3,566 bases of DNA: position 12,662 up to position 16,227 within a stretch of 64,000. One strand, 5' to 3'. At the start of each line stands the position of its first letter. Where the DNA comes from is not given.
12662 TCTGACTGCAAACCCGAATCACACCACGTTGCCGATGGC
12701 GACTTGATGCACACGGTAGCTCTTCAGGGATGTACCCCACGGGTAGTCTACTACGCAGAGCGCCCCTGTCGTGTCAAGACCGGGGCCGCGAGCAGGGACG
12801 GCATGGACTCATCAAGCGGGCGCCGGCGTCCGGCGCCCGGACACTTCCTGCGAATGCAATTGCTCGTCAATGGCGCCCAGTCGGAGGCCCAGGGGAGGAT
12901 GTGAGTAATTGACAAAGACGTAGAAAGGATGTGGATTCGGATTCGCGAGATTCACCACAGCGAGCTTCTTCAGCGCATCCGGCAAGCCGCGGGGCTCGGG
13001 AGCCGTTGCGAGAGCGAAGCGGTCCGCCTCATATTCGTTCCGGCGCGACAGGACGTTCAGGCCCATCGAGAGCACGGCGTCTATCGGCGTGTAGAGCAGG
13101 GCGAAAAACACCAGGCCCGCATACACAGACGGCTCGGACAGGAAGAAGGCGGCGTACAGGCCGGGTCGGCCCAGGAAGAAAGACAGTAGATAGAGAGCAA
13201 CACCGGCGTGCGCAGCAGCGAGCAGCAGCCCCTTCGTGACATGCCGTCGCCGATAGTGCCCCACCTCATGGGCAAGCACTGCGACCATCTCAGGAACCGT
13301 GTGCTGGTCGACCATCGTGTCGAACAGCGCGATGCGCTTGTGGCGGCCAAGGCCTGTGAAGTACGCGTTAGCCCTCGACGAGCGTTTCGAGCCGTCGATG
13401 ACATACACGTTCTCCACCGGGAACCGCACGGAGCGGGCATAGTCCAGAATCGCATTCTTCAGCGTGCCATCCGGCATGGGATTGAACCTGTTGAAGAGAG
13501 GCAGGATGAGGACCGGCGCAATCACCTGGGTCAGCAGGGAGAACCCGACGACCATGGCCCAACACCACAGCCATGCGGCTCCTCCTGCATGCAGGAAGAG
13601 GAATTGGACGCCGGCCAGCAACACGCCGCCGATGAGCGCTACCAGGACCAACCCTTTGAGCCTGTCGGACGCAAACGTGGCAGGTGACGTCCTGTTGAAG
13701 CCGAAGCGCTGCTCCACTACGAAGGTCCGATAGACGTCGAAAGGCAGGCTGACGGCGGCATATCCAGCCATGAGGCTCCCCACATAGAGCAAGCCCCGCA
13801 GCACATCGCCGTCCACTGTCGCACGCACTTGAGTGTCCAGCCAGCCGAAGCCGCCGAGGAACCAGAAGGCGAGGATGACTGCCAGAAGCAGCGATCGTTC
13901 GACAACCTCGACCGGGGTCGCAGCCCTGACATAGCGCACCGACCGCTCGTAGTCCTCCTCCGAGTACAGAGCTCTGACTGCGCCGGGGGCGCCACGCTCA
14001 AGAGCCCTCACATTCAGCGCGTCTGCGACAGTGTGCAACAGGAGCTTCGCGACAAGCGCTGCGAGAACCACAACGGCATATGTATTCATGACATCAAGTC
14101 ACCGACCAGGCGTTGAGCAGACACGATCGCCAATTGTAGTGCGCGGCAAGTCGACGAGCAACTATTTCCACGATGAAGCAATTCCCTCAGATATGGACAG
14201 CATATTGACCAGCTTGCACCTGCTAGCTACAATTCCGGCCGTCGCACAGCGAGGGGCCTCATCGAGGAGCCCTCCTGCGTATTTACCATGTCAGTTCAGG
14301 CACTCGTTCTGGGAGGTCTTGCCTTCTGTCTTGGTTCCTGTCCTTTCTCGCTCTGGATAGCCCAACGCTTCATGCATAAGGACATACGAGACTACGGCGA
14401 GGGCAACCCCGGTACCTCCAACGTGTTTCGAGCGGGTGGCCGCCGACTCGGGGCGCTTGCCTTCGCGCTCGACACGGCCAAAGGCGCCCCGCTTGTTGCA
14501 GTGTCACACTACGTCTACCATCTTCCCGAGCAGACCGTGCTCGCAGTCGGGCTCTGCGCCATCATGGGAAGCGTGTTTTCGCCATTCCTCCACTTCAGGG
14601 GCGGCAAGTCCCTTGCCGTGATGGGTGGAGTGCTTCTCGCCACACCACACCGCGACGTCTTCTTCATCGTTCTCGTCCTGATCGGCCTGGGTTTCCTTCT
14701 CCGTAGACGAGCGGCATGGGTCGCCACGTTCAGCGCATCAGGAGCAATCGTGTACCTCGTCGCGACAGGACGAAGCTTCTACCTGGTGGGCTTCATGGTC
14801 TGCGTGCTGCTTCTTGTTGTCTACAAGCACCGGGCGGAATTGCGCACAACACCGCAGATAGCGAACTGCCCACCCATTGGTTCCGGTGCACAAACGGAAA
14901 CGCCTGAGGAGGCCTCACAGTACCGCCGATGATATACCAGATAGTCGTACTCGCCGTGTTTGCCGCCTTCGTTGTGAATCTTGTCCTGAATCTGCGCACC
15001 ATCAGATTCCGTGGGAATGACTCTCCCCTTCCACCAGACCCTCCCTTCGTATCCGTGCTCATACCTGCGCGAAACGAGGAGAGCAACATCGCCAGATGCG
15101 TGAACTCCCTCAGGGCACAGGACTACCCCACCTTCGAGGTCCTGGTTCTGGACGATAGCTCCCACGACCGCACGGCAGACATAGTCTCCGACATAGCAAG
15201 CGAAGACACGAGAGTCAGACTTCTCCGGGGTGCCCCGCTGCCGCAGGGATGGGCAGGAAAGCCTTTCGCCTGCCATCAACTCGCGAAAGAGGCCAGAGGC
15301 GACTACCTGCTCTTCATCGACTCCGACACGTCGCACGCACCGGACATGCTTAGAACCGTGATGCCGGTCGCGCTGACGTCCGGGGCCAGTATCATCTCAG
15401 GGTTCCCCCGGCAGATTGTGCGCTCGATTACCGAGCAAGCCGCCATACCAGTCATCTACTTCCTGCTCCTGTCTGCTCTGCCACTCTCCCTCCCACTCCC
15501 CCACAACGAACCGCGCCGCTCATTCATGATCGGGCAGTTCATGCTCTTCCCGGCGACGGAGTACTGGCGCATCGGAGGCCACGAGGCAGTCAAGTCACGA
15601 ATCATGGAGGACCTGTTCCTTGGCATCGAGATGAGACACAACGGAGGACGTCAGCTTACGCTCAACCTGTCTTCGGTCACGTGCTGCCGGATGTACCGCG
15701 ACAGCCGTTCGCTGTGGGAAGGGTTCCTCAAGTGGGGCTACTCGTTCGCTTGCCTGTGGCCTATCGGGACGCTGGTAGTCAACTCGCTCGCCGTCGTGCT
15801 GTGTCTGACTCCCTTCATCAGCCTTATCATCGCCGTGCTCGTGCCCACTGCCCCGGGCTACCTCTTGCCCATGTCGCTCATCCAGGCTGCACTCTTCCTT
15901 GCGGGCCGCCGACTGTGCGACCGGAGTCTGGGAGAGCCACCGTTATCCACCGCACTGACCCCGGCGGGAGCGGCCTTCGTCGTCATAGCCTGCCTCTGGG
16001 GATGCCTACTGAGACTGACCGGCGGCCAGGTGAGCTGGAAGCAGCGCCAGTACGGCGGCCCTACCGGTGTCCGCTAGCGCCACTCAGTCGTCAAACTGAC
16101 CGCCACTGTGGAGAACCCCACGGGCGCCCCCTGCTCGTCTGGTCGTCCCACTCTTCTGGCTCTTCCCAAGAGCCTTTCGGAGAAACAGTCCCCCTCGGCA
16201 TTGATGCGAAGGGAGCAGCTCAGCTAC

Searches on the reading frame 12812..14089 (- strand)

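Call 64: search_protein_families(library=pfam, proteins=[window:12812-14089:-], max_evalue=0.00001)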
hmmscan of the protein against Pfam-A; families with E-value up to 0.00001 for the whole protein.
window:12812-14089:- (425 aa): 2 families
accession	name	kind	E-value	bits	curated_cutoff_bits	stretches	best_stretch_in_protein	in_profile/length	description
PF16491.10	Peptidase_M48_N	-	5e-47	160.5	27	1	27-201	5-179/179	CAAX prenyl protease N-terminal, five membrane helices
PF01435.24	Peptidase_M48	-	1.8e-32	113.1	20.3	1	206-409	3-184/186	Peptidase family M48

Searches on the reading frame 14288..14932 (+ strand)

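Call 64: search_protein_families(library=pfam, proteins=[window:14288-14932:+], max_evalue=0.00001)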
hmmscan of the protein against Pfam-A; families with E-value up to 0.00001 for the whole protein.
window:14288-14932:+ (214 aa): 1 family
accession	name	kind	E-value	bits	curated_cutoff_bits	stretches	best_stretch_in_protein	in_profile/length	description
PF02660.20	G3P_acyltransf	-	2.6e-37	128.9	24.1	1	11-185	1-161/164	Glycerol-3-phosphate acyltransferase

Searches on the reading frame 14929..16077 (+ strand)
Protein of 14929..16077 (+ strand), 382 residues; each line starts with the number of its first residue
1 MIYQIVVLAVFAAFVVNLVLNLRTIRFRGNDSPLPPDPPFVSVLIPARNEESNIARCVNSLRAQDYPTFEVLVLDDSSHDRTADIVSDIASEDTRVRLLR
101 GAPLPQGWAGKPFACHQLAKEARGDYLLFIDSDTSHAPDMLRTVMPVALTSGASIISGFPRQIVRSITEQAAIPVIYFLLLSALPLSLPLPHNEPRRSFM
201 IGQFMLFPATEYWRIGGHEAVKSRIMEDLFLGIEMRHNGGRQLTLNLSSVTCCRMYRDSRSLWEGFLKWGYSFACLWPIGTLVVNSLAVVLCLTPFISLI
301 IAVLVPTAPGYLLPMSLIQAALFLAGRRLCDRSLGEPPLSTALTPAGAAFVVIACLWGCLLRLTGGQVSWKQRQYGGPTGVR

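Call 64: search_protein_families(library=pfam, proteins=[window:14929-16077:+], max_evalue=0.00001)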
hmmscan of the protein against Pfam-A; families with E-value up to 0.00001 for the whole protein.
window:14929-16077:+ (382 aa): 4 families
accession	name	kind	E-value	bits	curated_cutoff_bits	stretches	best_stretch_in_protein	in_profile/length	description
PF00535.33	Glycos_transf_2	-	4e-28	98.9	23.3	1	42-166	1-121/168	Glycosyl transferase family 2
PF13641.12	Glyco_tranf_2_3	-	1.6e-15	58.2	27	1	38-242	1-201/230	Glycosyltransferase like family 2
PF13506.12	Glyco_transf_21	-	2.7e-11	43.7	21.7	1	107-245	14-146/174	Glycosyl transferase family 21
PF10111.15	Glyco_tranf_2_2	-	8.5e-09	35.7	27.3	1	42-147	1-105/276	Glycosyltransferase like family 2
